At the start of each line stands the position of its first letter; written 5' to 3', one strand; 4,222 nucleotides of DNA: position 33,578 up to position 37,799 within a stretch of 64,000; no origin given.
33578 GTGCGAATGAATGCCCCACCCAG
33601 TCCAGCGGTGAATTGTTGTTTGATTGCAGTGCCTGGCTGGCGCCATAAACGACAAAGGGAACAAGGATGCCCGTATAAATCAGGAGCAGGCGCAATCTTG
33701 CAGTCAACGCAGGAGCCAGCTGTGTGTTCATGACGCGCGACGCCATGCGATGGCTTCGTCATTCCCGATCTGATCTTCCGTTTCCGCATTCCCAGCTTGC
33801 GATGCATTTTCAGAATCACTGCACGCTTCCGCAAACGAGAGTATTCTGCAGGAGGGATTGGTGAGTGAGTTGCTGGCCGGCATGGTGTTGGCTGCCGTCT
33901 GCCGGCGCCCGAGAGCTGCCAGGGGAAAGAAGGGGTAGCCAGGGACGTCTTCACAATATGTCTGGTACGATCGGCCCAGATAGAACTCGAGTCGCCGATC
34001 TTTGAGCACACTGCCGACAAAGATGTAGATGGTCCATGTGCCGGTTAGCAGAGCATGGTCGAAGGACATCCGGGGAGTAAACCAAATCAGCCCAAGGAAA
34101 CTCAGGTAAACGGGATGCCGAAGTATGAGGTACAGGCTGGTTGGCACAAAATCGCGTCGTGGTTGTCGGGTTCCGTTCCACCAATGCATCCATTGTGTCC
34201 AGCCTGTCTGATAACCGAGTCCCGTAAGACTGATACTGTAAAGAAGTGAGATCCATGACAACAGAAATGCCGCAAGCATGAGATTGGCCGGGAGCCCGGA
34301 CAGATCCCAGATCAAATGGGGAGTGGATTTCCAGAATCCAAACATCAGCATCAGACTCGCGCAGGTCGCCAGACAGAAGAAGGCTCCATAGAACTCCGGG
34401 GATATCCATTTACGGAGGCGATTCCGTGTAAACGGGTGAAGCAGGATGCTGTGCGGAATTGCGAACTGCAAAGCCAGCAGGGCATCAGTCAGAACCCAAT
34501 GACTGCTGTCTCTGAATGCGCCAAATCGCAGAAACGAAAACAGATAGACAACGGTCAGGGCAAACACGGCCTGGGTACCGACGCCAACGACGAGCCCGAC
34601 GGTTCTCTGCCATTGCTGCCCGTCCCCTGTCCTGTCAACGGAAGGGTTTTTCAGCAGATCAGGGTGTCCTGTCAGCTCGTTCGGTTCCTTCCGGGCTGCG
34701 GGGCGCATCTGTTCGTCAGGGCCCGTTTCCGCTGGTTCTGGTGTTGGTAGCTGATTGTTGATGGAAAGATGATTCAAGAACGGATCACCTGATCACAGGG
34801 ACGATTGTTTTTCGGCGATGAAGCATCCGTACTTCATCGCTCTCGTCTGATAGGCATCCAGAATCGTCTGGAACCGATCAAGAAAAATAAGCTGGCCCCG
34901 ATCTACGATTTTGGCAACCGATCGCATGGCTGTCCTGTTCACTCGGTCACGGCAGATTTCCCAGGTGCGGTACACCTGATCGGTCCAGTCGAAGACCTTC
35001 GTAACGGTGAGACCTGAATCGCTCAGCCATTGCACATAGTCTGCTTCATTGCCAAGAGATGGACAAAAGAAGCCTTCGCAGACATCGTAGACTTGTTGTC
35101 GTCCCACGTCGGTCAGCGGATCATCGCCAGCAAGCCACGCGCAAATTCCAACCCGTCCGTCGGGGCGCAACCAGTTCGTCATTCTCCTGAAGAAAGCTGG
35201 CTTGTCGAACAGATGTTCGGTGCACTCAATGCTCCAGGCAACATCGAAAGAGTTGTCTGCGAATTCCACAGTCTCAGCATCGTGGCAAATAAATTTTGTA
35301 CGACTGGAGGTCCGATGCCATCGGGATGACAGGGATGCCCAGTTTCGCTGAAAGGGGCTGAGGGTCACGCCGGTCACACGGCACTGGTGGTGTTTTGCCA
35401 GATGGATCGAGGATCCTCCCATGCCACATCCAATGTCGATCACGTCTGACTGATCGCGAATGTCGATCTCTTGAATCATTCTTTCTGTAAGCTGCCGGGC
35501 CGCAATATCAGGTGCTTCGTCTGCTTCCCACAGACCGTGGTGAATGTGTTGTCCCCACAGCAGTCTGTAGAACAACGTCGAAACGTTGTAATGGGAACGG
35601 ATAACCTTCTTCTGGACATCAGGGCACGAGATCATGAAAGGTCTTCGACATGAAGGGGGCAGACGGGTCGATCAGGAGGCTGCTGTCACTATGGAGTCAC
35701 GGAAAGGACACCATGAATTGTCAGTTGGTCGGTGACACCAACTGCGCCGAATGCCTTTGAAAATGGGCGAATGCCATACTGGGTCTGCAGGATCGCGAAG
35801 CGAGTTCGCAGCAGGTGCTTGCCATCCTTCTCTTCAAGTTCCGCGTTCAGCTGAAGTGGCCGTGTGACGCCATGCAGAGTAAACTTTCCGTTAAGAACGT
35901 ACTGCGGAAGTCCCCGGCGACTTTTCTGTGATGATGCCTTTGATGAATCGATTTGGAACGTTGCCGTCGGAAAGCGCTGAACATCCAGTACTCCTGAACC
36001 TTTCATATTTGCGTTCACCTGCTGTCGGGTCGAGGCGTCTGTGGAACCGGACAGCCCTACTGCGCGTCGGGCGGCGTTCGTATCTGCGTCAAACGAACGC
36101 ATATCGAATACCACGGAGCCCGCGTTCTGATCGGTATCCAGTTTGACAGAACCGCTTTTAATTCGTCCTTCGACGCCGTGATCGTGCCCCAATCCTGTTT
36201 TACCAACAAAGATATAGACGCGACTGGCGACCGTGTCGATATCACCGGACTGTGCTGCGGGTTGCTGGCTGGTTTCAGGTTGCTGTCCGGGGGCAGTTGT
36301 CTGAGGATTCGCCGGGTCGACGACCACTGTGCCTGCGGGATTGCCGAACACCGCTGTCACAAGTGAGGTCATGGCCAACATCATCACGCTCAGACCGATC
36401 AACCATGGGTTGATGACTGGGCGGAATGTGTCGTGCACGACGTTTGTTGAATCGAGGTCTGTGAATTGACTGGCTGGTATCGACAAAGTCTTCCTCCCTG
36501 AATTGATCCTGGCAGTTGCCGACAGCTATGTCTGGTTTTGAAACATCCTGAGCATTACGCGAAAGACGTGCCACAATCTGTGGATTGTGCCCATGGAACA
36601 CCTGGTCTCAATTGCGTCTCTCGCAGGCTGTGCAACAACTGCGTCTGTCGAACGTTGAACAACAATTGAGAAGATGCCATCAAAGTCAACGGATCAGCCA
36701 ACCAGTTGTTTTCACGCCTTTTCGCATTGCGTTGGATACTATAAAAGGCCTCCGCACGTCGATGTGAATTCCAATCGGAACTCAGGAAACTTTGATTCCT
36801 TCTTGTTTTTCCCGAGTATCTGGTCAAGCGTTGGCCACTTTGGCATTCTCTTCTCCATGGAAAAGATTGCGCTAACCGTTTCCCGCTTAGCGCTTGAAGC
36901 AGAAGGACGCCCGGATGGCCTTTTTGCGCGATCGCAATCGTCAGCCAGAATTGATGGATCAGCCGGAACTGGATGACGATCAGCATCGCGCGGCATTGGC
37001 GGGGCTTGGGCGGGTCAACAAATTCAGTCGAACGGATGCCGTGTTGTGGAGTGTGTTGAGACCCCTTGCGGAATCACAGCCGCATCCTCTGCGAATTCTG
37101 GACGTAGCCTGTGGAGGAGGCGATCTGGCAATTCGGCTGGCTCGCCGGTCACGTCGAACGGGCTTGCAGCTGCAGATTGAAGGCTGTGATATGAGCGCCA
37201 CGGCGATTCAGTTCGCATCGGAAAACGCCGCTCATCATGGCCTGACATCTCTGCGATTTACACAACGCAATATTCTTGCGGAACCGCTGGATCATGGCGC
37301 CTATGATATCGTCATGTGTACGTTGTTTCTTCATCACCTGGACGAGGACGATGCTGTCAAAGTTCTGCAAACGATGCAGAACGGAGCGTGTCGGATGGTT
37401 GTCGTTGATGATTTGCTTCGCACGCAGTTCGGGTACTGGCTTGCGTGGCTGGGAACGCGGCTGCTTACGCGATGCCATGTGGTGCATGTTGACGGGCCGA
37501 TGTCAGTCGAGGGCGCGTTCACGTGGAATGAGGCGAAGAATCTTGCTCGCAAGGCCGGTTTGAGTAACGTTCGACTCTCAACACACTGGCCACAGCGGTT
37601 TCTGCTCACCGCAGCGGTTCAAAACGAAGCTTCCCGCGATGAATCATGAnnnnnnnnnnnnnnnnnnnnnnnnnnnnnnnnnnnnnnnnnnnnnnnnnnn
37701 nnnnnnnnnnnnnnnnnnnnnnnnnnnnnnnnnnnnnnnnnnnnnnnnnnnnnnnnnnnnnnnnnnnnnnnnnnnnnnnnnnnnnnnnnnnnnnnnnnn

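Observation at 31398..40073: Type III PKS phenolic-lipid-type gene cluster split into two divergent operons with a dedicated exporter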

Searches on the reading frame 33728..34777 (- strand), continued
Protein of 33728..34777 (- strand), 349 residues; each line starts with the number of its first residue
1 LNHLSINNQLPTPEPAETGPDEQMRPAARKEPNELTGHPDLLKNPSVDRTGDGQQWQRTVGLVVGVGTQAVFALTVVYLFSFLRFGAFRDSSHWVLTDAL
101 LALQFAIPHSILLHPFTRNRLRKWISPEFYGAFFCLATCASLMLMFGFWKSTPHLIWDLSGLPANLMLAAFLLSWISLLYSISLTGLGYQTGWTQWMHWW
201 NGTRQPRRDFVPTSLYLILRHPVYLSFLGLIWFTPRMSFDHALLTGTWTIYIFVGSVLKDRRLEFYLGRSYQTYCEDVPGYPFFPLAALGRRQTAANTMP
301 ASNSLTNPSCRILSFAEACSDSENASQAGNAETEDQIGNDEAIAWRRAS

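Call 69: find_encoding_contigs(protein=P0234, flank=10000, max_places=1)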
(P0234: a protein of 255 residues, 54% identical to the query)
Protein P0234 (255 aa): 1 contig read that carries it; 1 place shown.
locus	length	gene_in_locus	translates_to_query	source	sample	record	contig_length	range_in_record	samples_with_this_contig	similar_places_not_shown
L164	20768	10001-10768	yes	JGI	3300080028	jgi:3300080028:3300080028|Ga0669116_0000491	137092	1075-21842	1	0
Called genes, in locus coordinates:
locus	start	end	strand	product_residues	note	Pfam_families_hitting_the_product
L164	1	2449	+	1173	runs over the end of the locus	?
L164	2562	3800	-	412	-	PF07585:BBP7 (faint)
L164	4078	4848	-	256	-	-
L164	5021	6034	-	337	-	-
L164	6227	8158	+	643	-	PF00122:E1-E2_ATPase, PF00702:Hydrolase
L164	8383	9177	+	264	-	PF04264:YceI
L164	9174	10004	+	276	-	PF02353:CMAS, PF13489:Methyltransf_23, PF13847:Methyltransf_31, PF08241:Methyltransf_11, PF08242:Methyltransf_12, PF13649:Methyltransf_25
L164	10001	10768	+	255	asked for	-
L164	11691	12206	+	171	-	-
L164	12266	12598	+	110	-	PF24819:DUF7710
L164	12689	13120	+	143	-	PF09965:DUF2199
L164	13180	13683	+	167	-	PF09346:SMI1_KNR4, PF14568:SUKH_6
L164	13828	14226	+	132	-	-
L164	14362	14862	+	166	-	-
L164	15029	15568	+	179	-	-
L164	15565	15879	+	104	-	PF15657:Tox-HNH-EHHH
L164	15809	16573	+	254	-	-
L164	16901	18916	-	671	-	-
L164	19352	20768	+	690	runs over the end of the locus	PF25973:BSH_CzcB (weak)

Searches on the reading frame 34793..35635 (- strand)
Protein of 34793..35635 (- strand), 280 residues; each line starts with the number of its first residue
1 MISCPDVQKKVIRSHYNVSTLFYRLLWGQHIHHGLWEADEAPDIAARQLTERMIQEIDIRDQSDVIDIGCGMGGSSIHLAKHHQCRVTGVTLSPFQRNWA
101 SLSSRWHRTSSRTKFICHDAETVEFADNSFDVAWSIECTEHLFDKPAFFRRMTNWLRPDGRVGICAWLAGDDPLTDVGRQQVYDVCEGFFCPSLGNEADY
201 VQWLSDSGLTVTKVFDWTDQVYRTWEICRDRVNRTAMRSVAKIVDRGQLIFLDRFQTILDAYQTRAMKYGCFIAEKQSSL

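Call 3: search_protein_families(library=pfam, proteins=[window:34793-35635:-])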
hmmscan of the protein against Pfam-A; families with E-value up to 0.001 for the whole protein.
window:34793-35635:- (280 aa): 9 families
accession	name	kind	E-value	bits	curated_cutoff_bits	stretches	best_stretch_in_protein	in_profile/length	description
PF08241.18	Methyltransf_11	-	1.8e-18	67.4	21.2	1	66-162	1-93/95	Methyltransferase domain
PF13649.12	Methyltransf_25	-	4.5e-18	66.2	27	1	65-160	1-97/97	Methyltransferase domain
PF02353.26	CMAS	-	4.1e-16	59.5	27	1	9-238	7-239/273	Mycolic acid cyclopropane synthetase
PF13489.12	Methyltransf_23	-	5.5e-15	55.9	27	1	47-213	10-163/164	Methyltransferase domain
PF08242.18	Methyltransf_12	-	9.6e-13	49.1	30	1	66-162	1-98/98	Methyltransferase domain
PF13847.12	Methyltransf_31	-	2.5e-11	43.9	27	1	60-166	2-111/145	Methyltransferase domain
PF01209.24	Ubie_methyltran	-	7.1e-05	22.7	20.1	1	58-207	44-194/233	ubiE/COQ5 methyltransferase family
PF05891.18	Methyltransf_PK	-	0.00035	20.6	27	1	47-164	39-159/218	AdoMet dependent proline di-methyltransferase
PF01728.25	FtsJ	-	0.00052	20.4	24.1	1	55-110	14-70/181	FtsJ-like methyltransferase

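Call 4: search_protein_families(library=ncbifam, proteins=[window:34793-35635:-], max_evalue=0.01)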
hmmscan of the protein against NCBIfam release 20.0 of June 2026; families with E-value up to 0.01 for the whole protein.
window:34793-35635:- (280 aa): 39 families (the best 25 are shown)
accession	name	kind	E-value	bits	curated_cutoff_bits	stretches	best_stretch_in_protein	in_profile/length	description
NF041675.1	sarc_dimgly_tmase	equivalog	3.9e-18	66.4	550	1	11-237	11-238/278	sarcosine/dimethylglycine N-methyltransferase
NF045667.1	MTase_DVU1556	equivalog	2e-14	53.6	155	1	48-164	9-119/213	DVU_1556 family methyltransferase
NF053839.1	CPFASynBruc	equivalog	4.6e-14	52.2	600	1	9-173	119-285/410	cyclopropane fatty acid synthase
NF041943.1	GPPMT_Stmyces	equivalog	6.4e-14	52.5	400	1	58-228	74-240/272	geranyl diphosphate 2-C-methyltransferase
NF008686.0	PRK11705.1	equivalog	1.2e-13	50.8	400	1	10-161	114-262/383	cyclopropane fatty acyl phospholipid synthase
TIGR02072.1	BioC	equivalog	9.2e-12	45.3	184.95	1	47-162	17-130/244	malonyl-ACP O-methyltransferase BioC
NF040703.1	cyclopro_CfaB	exception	3.1e-11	42.7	650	1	10-245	105-345/393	C17 cyclopropane fatty acid synthase CfaB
NF045823.1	PthPhpthDimycoMt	equivalog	6.8e-11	41.8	300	1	36-162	43-164/256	phthiotriol/phenolphthiotriol dimycocerosates methyltransferase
TIGR01983.1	UbiG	equivalog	1.3e-10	41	102.95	1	54-162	42-149/228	bifunctional 2-polyprenyl-6-hydroxyphenol methylase/3-demethylubiquinol 3-O-methyltransferase UbiG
NF045825.1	FAmtase_mtf2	equivalog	2.9e-10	39.8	400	1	37-162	36-156/248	fatty-acid O-methyltransferase Mtf2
NF007610.0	PRK10258.1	equivalog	4e-09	36.2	342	1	47-170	28-144/251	malonyl-ACP O-methyltransferase BioC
TIGR01934.1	MenG_MenH_UbiE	subfamily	2.8e-08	33.3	158.35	1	51-133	29-110/223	ubiquinone/menaquinone biosynthesis methyltransferase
NF041537.1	ArsM_AhpD_UU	exception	3.9e-08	32.5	510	1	59-210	74-223/345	arsenite methyltransferase/AhpD domain selenoprotein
NF041536.1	ArsM_DUF2284_UU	exception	5.1e-08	31.7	575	1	59-213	74-226/459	arsenite methyltransferase/DUF2284 domain selenoprotein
NF043040.1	corrin_prot_MT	hypoth_equivalog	5.8e-08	32.4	180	1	47-164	28-147/216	corrinoid protein-associated methyltransferase CpaM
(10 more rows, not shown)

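Call 18: search_solved_structures(query=window:34793-35632:-, max_evalue=0.00001)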
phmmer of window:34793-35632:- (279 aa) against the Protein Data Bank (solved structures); distinct sequences matched with E-value up to 0.00001: 41.
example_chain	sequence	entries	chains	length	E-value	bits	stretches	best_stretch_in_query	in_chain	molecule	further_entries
3bus_A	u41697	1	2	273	1.7e-27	99.4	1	11-219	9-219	Methyltransferase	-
5wp4_A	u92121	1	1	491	1.5e-23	86.5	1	47-275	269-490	Phosphoethanolamine N-methyltransferase 1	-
5wp5_A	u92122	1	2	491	8.9e-23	84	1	47-275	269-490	Phosphomethylethanolamine N-methyltransferase 2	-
8zc8_A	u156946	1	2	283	3.3e-20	75.6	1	15-238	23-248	MitM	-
21zq_A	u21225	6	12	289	3.3e-20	75.5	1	15-238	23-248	MitM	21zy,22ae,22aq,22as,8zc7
6uv6_A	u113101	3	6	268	6.2e-18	68.1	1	26-254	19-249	D-glucose O-methyltransferase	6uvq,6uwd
4pne_A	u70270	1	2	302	1.9e-17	66.5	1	29-164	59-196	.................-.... protein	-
6p3m_A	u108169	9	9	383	2.3e-13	53.1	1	15-160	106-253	tetrahydroprotoberberine N-methyltransferase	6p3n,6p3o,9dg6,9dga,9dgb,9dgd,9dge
5gm1_A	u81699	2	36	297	2.6e-13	52.9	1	19-163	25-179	O-methylransferase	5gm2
9dg8_A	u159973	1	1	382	1.6e-12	50.4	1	15-160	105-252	Tetrahydroprotoberberine N-methyltransferase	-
9dg7_A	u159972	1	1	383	1.6e-12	50.3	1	15-160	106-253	Tetrahydroprotoberberine N-methyltransferase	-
9dg9_A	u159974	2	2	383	1.6e-12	50.3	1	15-160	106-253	Tetrahydroprotoberberine N-methyltransferase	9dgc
4ine_A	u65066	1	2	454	3.6e-12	49.2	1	57-198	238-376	Protein PMT-2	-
7v6h_A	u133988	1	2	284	7.8e-12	48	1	17-177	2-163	Cyclopropane fatty-acyl-phospholipid synthase-like methyltransferase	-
6gkv_A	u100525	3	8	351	3e-11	46.1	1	44-161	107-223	Coclaurine N-methyltransferase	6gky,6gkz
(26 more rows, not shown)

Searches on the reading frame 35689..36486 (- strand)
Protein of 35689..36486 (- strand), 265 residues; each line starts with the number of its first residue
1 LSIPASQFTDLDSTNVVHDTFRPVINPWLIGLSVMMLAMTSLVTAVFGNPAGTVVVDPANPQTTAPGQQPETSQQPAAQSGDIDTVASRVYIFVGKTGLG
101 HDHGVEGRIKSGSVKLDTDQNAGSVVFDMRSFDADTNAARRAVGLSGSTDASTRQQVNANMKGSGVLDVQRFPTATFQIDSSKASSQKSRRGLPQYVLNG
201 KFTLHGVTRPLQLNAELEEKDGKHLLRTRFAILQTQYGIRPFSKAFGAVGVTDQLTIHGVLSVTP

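Call 3: search_protein_families(library=pfam, proteins=[window:35689-36486:-])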
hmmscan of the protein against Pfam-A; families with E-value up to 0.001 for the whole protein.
window:35689-36486:- (265 aa): 1 family
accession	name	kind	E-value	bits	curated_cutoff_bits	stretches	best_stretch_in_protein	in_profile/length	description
PF04264.18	YceI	-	8.8e-20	72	23.7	1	83-257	3-144/150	YceI-like domain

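Call 4: search_protein_families(library=ncbifam, proteins=[window:35689-36486:-], max_evalue=0.01)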
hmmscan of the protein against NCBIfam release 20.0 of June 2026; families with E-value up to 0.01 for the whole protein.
window:35689-36486:- (265 aa): 1 family
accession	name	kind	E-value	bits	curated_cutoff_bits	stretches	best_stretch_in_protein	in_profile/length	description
NF002994.0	PRK03757.1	equivalog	8.7e-07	28.9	232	1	143-217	73-141/191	YceI family protein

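Call 49: search_solved_structures(query=window:35689-36483:-, max_evalue=0.01)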
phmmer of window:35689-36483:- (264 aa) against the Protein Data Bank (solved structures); distinct sequences matched with E-value up to 0.01: 1.
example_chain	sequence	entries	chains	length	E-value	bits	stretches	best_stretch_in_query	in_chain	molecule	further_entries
3hpe_A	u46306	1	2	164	0.0099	18.6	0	150-245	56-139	Conserved hypothetical secreted protein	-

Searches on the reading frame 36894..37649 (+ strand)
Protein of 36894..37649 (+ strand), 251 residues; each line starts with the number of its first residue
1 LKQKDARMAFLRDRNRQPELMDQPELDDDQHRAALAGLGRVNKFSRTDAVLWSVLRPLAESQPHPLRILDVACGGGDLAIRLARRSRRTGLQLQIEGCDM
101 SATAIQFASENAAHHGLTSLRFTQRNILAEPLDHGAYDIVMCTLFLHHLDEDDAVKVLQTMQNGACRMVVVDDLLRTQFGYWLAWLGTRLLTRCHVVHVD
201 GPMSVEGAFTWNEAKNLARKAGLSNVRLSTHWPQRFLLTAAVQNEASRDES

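Call 3: search_protein_families(library=pfam, proteins=[window:36894-37649:+])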
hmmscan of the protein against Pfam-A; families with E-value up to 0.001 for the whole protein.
window:36894-37649:+ (251 aa): 9 families
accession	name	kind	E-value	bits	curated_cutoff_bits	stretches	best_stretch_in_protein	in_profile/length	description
PF13847.12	Methyltransf_31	-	3.9e-18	66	27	1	67-162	6-98/145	Methyltransferase domain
PF13649.12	Methyltransf_25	-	9.9e-17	61.9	27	1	68-162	1-90/97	Methyltransferase domain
PF08242.18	Methyltransf_12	-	3.8e-11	44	30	1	69-162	1-89/98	Methyltransferase domain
PF08241.18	Methyltransf_11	-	6.1e-11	43.2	21.2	1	69-160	1-82/95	Methyltransferase domain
PF01209.24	Ubie_methyltran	-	1.1e-10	41.7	20.1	1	63-161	46-139/233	ubiE/COQ5 methyltransferase family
PF05175.20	MTS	-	5.5e-09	36.3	23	1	64-163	31-124/170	Methyltransferase small domain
PF13489.12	Methyltransf_23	-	1.8e-06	28.2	27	1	55-162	13-105/164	Methyltransferase domain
PF13679.12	Methyltransf_32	-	4.7e-05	23.8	27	1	57-170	15-131/143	Methyltransferase domain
PF09243.16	Rsm22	-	0.00046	20.1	23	1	43-171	11-138/275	Mitochondrial small ribosomal subunit Rsm22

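Call 4: search_protein_families(library=ncbifam, proteins=[window:36894-37649:+], max_evalue=0.01)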
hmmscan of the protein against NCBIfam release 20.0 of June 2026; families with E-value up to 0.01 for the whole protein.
window:36894-37649:+ (251 aa): 41 families (the best 25 are shown)
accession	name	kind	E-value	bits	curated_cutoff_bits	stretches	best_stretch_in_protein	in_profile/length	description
NF004851.0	PRK06202.1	equivalog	1.4e-66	224.3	243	1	10-243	6-232/237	hypothetical protein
TIGR01983.1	UbiG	equivalog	1e-11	44.6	102.95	1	61-163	46-145/228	bifunctional 2-polyprenyl-6-hydroxyphenol methylase/3-demethylubiquinol 3-O-methyltransferase UbiG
NF043040.1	corrin_prot_MT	hypoth_equivalog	5.4e-11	42.3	180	1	64-181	41-158/216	corrinoid protein-associated methyltransferase CpaM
TIGR00536.1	hemK_fam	subfamily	1.8e-10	40.3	115.5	1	55-140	106-186/286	HemK family protein methyltransferase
NF001244.0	PRK00216.1-5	equivalog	6.7e-10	38.7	216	1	63-142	49-124/236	bifunctional demethylmenaquinone methyltransferase/2-methoxy-6-polyprenyl-1,4-benzoquinol methylase UbiE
TIGR03534.1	RF_mod_PrmC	equivalog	7.5e-10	38.7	199.1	1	49-142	75-162/253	peptide chain release factor N(5)-glutamine methyltransferase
TIGR02021.1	BchM-ChlM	equivalog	3.1e-09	36.6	158.9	1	53-188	43-170/218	magnesium protoporphyrin IX methyltransferase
TIGR01934.1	MenG_MenH_UbiE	subfamily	6.8e-08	32.1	158.35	1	64-143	39-113/223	ubiquinone/menaquinone biosynthesis methyltransferase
TIGR02752.1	MenG_heptapren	equivalog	2.3e-07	30.6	419.85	1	67-163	48-139/231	demethylmenaquinone methyltransferase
NF008264.0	PRK11036.1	equivalog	3.3e-07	30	366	1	48-152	27-128/261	tRNA uridine 5-oxyacetic acid(34) methyltransferase CmoM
TIGR03533.1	L3_gln_methyl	equivalog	5.6e-07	29.2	229.7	1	50-142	108-195/284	50S ribosomal protein L3 N(5)-glutamine methyltransferase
NF001242.0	PRK00216.1-3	equivalog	1.1e-06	28.2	351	1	61-149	67-153/258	bifunctional demethylmenaquinone methyltransferase/2-methoxy-6-polyprenyl-1,4-benzoquinol methylase UbiE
NF001243.0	PRK00216.1-4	equivalog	2e-06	27.3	235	1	67-162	50-140/237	demethylmenaquinone methyltransferase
NF041255.1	mycofact_MftM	equivalog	6.2e-06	25.7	200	1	60-171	135-239/289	mycofactocin oligosaccharide methyltransferase MftM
NF008823.0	PRK11873.1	subfamily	9e-06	25.4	263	1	68-142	81-152/272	arsenite methyltransferase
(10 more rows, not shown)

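Call 50: search_solved_structures(query=window:36915-37646:+, max_evalue=0.00001)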
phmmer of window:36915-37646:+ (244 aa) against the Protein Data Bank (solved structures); distinct sequences matched with E-value up to 0.00001: 2.
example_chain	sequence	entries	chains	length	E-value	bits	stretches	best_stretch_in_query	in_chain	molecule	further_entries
3mgg_A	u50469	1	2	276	3.1e-07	33.4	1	56-156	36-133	Methyltransferase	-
9w6x_A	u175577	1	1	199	1.1e-06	31.6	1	60-147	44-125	YtkW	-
